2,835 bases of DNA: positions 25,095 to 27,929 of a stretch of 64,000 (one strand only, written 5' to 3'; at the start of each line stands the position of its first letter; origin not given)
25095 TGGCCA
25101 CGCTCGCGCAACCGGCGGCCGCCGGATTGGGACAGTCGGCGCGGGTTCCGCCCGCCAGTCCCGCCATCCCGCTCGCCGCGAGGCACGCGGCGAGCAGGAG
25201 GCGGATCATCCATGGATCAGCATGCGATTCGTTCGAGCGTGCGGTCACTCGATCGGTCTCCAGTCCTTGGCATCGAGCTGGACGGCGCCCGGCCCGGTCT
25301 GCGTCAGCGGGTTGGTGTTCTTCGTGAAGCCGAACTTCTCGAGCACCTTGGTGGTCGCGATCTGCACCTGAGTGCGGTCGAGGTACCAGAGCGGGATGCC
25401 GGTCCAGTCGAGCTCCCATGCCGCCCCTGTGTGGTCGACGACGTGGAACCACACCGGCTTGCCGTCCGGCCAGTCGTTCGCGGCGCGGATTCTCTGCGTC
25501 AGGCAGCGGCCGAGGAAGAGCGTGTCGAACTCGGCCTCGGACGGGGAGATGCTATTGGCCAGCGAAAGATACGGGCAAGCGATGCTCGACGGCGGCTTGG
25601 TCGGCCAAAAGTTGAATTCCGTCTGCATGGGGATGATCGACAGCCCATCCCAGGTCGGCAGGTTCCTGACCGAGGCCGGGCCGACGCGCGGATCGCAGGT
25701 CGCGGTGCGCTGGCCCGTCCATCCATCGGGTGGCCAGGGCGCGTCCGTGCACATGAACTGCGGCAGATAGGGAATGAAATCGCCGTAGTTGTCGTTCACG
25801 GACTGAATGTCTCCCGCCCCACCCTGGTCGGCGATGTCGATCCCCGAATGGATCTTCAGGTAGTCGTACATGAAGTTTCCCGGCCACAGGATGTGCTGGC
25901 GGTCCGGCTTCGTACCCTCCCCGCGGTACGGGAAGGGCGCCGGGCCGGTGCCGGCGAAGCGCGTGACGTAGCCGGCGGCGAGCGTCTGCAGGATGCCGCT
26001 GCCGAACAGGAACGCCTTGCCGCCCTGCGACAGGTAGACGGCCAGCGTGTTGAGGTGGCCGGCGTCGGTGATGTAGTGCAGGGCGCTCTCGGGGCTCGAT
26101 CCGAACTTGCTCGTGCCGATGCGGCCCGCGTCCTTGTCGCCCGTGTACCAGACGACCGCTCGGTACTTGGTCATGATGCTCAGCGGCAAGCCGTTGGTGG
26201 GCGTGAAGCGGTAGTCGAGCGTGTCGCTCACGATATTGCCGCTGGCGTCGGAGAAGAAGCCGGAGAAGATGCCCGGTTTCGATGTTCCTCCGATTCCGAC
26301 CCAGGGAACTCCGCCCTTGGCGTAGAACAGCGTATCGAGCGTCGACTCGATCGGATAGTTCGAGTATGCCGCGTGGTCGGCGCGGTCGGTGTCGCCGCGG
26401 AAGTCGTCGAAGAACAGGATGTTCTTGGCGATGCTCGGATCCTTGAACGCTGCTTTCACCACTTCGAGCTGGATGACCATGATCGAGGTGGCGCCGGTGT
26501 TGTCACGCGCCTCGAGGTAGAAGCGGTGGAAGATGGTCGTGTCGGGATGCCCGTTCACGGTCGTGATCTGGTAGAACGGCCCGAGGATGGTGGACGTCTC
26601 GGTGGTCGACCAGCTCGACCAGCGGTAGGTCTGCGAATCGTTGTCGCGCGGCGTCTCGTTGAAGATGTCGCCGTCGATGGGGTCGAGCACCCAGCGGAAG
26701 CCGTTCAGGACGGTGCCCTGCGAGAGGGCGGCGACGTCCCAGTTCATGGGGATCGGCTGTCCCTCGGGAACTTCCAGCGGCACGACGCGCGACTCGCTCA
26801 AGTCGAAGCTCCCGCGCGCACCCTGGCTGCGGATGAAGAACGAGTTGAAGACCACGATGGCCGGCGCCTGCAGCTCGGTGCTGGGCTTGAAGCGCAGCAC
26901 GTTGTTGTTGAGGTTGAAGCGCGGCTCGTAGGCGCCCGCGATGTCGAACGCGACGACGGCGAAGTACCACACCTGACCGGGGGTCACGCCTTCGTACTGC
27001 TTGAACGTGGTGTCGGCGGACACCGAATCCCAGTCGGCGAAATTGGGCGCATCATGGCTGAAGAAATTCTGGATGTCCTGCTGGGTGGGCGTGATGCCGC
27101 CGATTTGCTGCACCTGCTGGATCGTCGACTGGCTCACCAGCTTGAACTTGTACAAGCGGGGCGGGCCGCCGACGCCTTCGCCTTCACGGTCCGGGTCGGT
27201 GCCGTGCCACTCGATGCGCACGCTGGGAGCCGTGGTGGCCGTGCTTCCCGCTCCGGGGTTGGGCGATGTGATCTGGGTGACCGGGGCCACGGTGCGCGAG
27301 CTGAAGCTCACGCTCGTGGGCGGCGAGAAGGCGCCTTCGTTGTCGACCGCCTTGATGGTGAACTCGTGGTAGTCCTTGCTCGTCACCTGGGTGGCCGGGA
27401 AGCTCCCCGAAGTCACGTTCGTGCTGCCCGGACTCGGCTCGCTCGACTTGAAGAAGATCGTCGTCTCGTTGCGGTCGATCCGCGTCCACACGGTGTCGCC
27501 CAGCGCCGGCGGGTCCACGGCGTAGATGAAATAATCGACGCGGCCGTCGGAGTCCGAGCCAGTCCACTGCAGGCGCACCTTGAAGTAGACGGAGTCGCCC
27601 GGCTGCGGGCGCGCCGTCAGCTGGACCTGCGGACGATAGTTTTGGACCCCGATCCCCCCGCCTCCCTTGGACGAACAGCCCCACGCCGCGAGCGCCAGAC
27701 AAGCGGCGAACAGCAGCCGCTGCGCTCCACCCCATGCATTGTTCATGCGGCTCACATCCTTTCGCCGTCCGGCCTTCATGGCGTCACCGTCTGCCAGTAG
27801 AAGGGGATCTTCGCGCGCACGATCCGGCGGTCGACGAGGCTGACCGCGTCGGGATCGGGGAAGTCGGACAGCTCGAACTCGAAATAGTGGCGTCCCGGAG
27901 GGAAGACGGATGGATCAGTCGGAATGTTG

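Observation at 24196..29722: Operon of two paralogous giant lipoproteins plus a Cys-rich T9SS-sorted protein: candidate uncharacterised cell-surface system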

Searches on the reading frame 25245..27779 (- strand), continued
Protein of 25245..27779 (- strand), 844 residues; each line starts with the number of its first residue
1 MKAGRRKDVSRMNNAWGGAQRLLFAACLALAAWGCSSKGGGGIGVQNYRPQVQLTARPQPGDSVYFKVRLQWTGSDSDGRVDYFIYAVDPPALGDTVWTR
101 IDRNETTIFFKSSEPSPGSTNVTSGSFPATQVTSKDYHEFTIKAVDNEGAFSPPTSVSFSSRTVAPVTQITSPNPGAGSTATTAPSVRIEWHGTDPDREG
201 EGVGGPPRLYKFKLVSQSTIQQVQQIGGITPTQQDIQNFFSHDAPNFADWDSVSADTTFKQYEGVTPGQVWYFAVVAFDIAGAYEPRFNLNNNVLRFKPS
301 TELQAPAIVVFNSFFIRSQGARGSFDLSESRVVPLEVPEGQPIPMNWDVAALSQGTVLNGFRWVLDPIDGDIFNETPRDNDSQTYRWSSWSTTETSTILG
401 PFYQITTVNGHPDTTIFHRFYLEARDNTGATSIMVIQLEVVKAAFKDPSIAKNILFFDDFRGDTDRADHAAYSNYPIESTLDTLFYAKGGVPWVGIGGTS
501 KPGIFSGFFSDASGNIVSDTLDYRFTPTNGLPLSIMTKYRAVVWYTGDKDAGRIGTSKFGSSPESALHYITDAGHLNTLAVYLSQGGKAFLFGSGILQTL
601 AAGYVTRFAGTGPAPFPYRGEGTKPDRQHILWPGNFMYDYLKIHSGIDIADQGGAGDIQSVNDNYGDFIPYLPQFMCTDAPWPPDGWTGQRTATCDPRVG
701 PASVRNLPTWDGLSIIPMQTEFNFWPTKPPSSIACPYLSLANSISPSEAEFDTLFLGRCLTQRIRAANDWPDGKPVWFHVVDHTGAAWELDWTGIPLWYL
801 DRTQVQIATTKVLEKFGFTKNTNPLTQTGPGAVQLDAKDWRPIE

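Call 89: search_protein_representatives(alignment_id=A2)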
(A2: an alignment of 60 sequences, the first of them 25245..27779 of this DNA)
Query: 60 sequences, 809 profile positions. Proteins with E-value up to 0.001 (for the whole library): 2868; up to 1e-10: 1317; up to 1e-30: 513. The best 150 are listed.
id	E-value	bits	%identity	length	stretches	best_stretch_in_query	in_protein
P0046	0.0e+00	1139.9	-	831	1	11-805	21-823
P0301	9.3e-293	989.5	-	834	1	9-796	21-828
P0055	2.3e-291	984.9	-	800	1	10-783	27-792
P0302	1.4e-290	982.3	-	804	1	9-791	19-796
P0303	1.9e-285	965.3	-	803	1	8-789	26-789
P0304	6.4e-245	831.2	-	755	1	6-782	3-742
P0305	6.7e-233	791.5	-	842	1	10-797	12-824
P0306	1.8e-221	753.7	-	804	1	6-779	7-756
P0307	7.9e-220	748.2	-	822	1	10-793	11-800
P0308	2.0e-219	746.9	-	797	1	9-780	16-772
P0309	3.3e-215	733.0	-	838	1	2-789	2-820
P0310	2.0e-213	727.1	-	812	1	7-782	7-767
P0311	3.3e-213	726.3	-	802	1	6-794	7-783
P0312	1.8e-212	723.9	-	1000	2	1-615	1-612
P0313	2.8e-212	723.3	-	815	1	8-798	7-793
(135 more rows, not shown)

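Call 93: search_protein_families(library=padloc, proteins=[window:25245-27779:-], max_evalue=0.01)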
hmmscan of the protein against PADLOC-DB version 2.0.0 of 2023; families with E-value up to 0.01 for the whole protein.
window:25245-27779:- (844 aa): 0 families

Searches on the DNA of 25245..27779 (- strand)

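Call 67: search_rna_families(source=L063, start=1000, end=1460, threshold=evalue, max_evalue=1)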
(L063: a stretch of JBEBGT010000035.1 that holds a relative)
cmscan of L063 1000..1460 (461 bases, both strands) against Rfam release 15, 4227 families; matches with E-value up to 1: 0.
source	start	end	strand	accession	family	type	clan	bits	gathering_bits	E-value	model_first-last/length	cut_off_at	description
